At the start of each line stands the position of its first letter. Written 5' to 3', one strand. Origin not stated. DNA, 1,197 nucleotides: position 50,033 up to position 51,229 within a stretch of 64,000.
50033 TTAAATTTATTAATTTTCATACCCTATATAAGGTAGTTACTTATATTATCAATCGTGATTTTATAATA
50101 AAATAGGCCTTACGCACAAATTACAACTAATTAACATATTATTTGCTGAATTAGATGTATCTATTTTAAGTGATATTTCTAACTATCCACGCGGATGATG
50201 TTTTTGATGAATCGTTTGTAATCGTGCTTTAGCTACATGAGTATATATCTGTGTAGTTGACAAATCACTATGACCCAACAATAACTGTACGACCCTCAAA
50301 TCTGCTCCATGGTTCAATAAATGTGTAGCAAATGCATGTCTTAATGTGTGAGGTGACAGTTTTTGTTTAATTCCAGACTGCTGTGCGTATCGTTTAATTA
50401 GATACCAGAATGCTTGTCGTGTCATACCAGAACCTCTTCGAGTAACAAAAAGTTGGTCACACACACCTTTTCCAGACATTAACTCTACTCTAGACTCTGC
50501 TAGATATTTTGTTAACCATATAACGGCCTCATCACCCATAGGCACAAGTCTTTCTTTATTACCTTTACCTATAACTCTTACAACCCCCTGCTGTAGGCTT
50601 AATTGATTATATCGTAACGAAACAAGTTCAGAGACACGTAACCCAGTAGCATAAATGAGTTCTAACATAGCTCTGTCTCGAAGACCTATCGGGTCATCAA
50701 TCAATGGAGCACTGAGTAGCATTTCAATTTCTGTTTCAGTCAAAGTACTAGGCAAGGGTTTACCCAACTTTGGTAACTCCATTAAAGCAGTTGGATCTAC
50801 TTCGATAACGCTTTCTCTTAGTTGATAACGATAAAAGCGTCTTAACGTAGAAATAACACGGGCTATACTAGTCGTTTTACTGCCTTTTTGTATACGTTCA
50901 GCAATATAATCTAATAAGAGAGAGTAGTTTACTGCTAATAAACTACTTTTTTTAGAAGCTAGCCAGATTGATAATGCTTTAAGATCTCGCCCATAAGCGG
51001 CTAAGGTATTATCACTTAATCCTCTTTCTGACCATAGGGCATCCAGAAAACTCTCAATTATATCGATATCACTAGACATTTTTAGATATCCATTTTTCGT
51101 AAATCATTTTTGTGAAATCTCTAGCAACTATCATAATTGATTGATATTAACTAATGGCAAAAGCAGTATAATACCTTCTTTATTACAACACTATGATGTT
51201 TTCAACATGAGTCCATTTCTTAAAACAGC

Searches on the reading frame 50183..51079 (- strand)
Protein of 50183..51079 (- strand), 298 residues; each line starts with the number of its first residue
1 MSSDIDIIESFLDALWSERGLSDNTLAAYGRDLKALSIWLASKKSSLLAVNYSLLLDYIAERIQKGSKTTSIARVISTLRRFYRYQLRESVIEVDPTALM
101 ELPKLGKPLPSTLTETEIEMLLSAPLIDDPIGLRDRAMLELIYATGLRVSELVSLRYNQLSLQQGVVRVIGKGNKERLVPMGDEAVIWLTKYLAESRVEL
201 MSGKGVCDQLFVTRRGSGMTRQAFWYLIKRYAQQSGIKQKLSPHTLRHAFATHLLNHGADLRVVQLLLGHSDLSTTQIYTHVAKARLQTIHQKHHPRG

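Call 25: search_protein_families(library=ncbifam, proteins=[window:50183-51079:-], max_evalue=0.00001)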
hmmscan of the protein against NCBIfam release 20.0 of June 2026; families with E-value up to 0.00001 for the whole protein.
window:50183-51079:- (298 aa): 12 families
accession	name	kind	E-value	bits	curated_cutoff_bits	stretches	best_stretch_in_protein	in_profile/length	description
NF001399.0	PRK00283.1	subfamily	7e-123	409.6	279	1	5-298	6-299/300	tyrosine recombinase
TIGR02225.1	recomb_XerD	equivalog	2.4e-117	391.4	329.6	1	9-297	1-289/290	site-specific tyrosine recombinase XerD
TIGR02224.1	recomb_XerC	equivalog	1.2e-95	320.3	335.15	1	9-297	1-292/295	tyrosine recombinase XerC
NF040815.2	recomb_XerA_Arch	equivalog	9.5e-66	222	220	1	10-289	2-261/263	site-specific tyrosine recombinase/integron integrase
NF002331.0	PRK01287.1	subfamily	3.5e-63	213.8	371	1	9-296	31-326/365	site-specific tyrosine recombinase XerC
TIGR02249.1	integrase_gron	subfamily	3.9e-35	121.7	265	2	221-286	239-304/315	integron integrase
NF003462.0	PRK05084.1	equivalog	6.4e-33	114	267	1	134-288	196-350/360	tyrosine recombinase XerS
NF011946.0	PRK15417.1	equivalog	1.3e-24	87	435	1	214-286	248-319/337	integron integrase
NF007371.0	PRK09871.1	subfamily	3.8e-22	78.8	222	1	113-293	7-185/198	tyrosine-type DNA invertase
NF007370.0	PRK09870.1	subfamily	1.2e-19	70.7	221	1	112-295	12-192/200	tyrosine-type DNA invertase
NF002685.0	PRK02436.1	equivalog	1.5e-07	31.6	178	1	16-275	9-239/245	site-specific tyrosine recombinase XerD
NF040693.1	recomb_GmtY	equivalog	4e-06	26.4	340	0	211-286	354-436/441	gamma-mobile-trio recombinase GmtY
